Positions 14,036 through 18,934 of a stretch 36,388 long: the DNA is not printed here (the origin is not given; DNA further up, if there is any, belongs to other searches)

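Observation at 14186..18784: Oversized, highly divergent pyruvate-carboxylase-type enzyme with a non-canonical biotin-attachment motif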

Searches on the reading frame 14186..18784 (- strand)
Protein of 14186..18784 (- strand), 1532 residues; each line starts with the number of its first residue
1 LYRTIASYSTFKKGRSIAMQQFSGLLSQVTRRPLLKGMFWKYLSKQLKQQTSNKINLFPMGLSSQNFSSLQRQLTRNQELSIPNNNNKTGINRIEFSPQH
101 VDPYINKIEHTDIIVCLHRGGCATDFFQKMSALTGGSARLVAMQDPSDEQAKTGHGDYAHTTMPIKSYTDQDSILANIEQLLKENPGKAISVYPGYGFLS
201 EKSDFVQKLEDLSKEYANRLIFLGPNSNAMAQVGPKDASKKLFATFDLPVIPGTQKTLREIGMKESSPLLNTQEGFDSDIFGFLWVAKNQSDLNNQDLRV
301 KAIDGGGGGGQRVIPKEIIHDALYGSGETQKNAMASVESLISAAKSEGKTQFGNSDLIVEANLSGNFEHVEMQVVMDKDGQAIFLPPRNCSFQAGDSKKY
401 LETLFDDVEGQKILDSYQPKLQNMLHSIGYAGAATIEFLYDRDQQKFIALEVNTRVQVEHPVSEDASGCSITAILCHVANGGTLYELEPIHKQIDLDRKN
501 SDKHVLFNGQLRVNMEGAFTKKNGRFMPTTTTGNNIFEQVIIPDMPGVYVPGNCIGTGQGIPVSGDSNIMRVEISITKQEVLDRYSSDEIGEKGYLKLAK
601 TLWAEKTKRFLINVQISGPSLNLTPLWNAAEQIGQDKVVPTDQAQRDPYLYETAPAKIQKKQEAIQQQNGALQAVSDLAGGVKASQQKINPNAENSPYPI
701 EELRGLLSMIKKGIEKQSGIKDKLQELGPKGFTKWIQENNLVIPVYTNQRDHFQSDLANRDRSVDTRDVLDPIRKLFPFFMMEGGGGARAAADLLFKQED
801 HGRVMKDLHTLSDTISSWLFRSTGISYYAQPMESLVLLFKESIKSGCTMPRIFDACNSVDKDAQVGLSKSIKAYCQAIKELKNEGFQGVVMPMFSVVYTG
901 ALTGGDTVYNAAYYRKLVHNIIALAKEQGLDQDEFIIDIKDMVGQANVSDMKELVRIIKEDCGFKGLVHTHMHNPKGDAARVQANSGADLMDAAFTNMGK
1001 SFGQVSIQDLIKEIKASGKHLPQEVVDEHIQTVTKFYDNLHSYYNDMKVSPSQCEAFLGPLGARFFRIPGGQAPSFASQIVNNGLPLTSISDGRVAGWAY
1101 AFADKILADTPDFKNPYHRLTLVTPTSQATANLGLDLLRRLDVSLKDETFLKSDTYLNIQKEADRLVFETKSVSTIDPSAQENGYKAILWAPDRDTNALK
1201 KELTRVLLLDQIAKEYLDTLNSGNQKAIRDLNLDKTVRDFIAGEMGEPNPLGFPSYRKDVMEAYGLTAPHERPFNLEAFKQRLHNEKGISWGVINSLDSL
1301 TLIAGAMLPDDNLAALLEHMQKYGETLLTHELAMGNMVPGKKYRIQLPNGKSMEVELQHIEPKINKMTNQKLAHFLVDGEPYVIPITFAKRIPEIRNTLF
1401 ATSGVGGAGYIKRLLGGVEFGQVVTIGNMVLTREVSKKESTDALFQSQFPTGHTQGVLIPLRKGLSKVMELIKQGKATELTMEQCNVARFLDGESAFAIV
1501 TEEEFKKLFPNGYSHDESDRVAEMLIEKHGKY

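Call 3: search_protein_families(library=pfam, proteins=[window:14186-18784:-], max_evalue=0.1)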
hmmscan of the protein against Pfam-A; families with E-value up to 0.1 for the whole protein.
window:14186-18784:- (1532 aa): 3 families
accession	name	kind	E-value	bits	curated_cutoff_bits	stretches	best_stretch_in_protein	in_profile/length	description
PF02786.22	CPSase_L_D2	-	5.6e-25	88.5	19.8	1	325-486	51-210/211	Carbamoyl-phosphate synthase L chain, ATP binding domain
PF00289.28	Biotin_carb_N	-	8.9e-10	39.5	25.5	1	114-230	5-110/110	Biotin carboxylase, N-terminal domain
PF00682.25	HMGL-like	-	0.0001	22.2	29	1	935-1026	157-244/260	HMGL-like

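Call 4: search_protein_families(library=ncbifam, proteins=[window:14186-18784:-], max_evalue=0.1)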
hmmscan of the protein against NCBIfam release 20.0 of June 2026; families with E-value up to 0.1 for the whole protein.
window:14186-18784:- (1532 aa): 22 families
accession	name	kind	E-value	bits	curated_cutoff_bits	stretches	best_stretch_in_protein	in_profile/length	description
NF009554.0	PRK12999.1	equivalog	3.4e-85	286.8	965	3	709-1439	501-1114/1147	pyruvate carboxylase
TIGR01235.1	pyruv_carbox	equivalog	1.3e-70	238.2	1114.45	3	605-1085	408-848/1143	pyruvate carboxylase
NF006367.0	PRK08591.1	subfamily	5.4e-43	147.4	597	2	332-485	172-322/451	acetyl-CoA carboxylase biotin carboxylase subunit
TIGR00514.1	accC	equivalog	1.5e-37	129.5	626.5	1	143-484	31-321/449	acetyl-CoA carboxylase biotin carboxylase subunit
NF006406.0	PRK08654.1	equivalog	8e-35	120.3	739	2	333-484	173-320/499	acetyl-CoA carboxylase biotin carboxylase subunit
NF006286.0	PRK08462.1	equivalog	3.4e-34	118.5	740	2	300-490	159-329/445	acetyl-CoA carboxylase biotin carboxylase subunit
TIGR02712.1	urea_carbox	equivalog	1.9e-33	115.3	1303.85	2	332-482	170-318/1201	urea carboxylase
NF004085.0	PRK05586.1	equivalog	2.4e-33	115.7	723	2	339-572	179-389/448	acetyl-CoA carboxylase biotin carboxylase subunit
NF009471.0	PRK12833.1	equivalog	2.9e-32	111.8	686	2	300-484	160-324/467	acetyl-CoA carboxylase biotin carboxylase subunit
NF006287.0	PRK08463.1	equivalog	7.4e-31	107.5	775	2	335-484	175-321/479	acetyl-CoA carboxylase subunit A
NF005525.0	PRK07178.1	equivalog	6.3e-28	97.6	768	2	329-584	168-400/471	acetyl-CoA carboxylase biotin carboxylase subunit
NF006761.0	PRK09282.1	domain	8.3e-14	51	402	1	747-1083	9-311/591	pyruvate carboxylase subunit B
NF010644.0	PRK14041.1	equivalog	4.4e-13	48.7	734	1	745-1079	6-306/467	pyruvate carboxylase subunit B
TIGR01108.1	oadA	equivalog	1.3e-11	43.7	756.5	1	749-1083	6-306/582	sodium-extruding oxaloacetate decarboxylase subunit alpha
NF008985.0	PRK12331.1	equivalog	1.5e-11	43.7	718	1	747-1083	9-314/465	oxaloacetate decarboxylase subunit alpha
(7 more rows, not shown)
